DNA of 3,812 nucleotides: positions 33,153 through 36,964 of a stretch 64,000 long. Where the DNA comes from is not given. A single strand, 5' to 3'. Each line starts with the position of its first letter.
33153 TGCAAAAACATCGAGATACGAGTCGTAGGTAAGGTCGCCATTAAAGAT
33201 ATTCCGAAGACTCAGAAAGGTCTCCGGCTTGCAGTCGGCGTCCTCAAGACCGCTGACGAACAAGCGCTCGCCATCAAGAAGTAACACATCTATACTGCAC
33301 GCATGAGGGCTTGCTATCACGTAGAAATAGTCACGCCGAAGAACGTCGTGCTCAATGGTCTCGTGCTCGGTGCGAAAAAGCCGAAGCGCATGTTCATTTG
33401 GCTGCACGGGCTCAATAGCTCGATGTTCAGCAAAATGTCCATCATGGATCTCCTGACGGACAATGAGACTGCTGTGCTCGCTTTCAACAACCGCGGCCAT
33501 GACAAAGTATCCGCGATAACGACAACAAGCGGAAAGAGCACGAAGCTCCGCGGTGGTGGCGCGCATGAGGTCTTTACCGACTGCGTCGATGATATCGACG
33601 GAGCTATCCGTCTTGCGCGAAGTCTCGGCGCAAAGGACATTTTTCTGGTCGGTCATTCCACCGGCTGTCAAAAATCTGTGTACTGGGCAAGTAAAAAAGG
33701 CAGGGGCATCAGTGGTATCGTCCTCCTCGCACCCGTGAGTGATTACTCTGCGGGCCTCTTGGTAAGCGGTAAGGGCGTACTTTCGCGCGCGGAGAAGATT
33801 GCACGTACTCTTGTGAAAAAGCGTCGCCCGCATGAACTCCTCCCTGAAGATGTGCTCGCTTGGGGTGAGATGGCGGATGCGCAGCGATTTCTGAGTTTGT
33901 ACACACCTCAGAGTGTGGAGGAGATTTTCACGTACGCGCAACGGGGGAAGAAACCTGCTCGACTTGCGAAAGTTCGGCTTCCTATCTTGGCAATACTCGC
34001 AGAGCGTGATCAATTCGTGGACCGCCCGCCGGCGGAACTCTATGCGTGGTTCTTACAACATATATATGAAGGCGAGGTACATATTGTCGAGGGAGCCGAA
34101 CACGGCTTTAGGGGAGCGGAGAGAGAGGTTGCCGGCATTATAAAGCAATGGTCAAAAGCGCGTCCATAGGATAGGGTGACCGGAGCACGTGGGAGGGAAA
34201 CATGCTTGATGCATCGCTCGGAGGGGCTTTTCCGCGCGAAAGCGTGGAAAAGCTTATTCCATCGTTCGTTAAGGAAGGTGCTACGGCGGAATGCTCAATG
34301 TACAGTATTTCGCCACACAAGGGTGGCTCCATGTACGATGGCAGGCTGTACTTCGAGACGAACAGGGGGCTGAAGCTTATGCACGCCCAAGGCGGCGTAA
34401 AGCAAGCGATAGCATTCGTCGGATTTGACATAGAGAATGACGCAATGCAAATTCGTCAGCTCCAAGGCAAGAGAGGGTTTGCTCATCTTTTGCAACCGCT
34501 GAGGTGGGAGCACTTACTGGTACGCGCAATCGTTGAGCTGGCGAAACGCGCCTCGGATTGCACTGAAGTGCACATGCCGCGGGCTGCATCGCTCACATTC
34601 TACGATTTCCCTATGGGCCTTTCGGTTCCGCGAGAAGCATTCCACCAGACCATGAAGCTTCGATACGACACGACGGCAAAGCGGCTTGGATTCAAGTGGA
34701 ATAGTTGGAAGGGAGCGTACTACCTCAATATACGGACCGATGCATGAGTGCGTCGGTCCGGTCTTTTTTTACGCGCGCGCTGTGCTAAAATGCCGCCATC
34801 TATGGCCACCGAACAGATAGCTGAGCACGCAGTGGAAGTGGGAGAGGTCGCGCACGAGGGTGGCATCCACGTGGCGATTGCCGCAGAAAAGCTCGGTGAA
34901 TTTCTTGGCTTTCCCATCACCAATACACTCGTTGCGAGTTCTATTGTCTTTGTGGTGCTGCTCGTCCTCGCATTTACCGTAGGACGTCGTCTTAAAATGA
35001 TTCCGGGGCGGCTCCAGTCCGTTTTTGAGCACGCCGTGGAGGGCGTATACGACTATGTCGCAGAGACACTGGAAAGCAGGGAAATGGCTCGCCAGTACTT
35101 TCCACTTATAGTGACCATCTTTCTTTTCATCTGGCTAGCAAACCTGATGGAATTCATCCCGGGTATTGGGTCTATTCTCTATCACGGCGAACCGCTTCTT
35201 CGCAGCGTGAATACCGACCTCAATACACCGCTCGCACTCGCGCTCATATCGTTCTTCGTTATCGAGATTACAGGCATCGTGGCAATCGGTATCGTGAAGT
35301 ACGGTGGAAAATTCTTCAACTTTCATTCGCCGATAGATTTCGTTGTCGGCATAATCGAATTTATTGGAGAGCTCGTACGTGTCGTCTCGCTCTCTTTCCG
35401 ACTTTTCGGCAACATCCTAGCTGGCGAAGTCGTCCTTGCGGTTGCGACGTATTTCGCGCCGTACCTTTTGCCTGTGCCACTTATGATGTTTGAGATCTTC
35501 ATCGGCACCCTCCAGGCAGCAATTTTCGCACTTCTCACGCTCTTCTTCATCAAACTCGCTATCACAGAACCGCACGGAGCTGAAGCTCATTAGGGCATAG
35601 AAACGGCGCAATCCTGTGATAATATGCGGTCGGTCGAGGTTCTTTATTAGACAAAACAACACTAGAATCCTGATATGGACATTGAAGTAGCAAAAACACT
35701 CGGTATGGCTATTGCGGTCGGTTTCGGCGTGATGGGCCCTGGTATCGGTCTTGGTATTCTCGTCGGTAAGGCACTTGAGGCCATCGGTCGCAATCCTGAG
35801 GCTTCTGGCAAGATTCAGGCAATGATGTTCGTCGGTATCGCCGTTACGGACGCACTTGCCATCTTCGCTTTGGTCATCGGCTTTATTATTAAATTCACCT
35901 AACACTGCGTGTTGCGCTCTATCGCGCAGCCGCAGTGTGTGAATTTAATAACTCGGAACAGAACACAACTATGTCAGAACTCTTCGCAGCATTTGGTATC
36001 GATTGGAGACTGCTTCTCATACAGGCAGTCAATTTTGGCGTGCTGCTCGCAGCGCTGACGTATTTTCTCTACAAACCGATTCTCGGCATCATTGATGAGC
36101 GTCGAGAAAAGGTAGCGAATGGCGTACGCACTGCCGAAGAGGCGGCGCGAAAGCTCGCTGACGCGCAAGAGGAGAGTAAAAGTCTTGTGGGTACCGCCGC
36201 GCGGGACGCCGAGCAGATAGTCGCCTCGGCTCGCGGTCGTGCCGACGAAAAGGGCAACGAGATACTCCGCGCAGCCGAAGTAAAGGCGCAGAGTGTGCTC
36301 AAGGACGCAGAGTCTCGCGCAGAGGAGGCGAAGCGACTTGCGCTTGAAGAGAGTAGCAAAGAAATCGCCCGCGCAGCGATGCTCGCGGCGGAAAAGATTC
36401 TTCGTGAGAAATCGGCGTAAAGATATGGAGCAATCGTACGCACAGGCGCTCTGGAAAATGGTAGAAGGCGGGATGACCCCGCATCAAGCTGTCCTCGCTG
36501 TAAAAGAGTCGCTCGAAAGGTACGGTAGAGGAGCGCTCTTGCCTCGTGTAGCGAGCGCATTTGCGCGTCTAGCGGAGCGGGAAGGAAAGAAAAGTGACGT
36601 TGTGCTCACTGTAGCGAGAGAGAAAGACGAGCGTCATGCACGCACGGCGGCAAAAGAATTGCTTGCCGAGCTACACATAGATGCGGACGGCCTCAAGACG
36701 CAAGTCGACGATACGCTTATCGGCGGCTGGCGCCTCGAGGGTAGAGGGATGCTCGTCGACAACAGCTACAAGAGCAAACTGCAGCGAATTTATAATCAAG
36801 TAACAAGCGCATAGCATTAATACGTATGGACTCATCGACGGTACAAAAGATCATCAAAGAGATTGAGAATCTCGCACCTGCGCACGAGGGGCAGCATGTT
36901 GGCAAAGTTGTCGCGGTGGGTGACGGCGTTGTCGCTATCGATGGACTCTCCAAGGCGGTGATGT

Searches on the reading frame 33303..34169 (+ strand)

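Call 6: search_protein_families(library=pfam, proteins=[window:33303-34169:+], max_evalue=0.001)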
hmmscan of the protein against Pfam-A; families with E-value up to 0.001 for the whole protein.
window:33303-34169:+ (288 aa): 5 families
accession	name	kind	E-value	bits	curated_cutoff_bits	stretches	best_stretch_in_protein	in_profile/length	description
PF12146.15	Hydrolase_4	-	1.1e-17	64.6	27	1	26-268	2-233/239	Serine aminopeptidase, S33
PF08538.16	DUF1749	-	1.3e-15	57.7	24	1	107-275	101-284/299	Protein of unknown function (DUF1749)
PF12697.13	Abhydrolase_6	-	4.3e-12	47.6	26.3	1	32-269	2-206/217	Alpha/beta hydrolase family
PF00561.26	Abhydrolase_1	-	3.1e-11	43.9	25.8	1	32-178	4-152/245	alpha/beta hydrolase fold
PF06821.19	Ser_hydrolase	-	0.00032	21.1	22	0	110-146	54-92/172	Serine hydrolase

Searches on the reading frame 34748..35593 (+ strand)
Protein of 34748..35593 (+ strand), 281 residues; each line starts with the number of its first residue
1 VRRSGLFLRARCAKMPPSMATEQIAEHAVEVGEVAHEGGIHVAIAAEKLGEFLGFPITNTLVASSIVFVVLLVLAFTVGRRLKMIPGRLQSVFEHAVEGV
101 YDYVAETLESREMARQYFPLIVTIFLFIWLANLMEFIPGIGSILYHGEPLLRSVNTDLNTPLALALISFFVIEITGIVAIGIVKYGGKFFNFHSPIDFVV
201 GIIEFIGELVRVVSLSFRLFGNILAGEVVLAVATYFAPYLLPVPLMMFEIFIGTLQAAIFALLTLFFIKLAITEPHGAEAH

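Call 4: search_protein_families(library=pfam, proteins=[window:34748-35593:+], max_evalue=0.01)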
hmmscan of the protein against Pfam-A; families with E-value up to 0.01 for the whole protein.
window:34748-35593:+ (281 aa): 1 family
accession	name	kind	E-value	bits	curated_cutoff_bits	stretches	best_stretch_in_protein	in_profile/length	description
PF00119.25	ATP-synt_A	-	1.4e-43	149.8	33.9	1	64-269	4-217/217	ATP synthase A chain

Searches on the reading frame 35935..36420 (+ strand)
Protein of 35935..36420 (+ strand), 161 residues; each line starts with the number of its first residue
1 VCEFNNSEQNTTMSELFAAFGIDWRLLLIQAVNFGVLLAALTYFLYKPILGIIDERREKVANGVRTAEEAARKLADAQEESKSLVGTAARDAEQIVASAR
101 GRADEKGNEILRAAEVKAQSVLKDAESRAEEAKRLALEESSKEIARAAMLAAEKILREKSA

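Call 4: search_protein_families(library=pfam, proteins=[window:35935-36420:+], max_evalue=0.01)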
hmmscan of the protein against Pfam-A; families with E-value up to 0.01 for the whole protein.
window:35935-36420:+ (161 aa): 1 family
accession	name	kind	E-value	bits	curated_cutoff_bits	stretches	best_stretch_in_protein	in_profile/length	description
PF00430.23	ATP-synt_B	-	1.2e-18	68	28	1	27-156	2-131/132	ATP synthase B/B' CF(0)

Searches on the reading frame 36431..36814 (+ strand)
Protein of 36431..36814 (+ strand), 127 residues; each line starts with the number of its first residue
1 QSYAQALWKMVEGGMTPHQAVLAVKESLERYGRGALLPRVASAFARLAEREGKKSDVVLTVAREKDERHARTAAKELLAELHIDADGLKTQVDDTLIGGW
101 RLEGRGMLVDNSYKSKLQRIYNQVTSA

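Call 4: search_protein_families(library=pfam, proteins=[window:36431-36814:+], max_evalue=0.01)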
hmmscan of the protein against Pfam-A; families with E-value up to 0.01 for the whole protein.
window:36431-36814:+ (127 aa): 1 family
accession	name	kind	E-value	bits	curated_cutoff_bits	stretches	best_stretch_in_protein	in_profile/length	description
PF00213.23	OSCP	-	7.4e-10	39.6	22.3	1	18-123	66-171/172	ATP synthase delta (OSCP) subunit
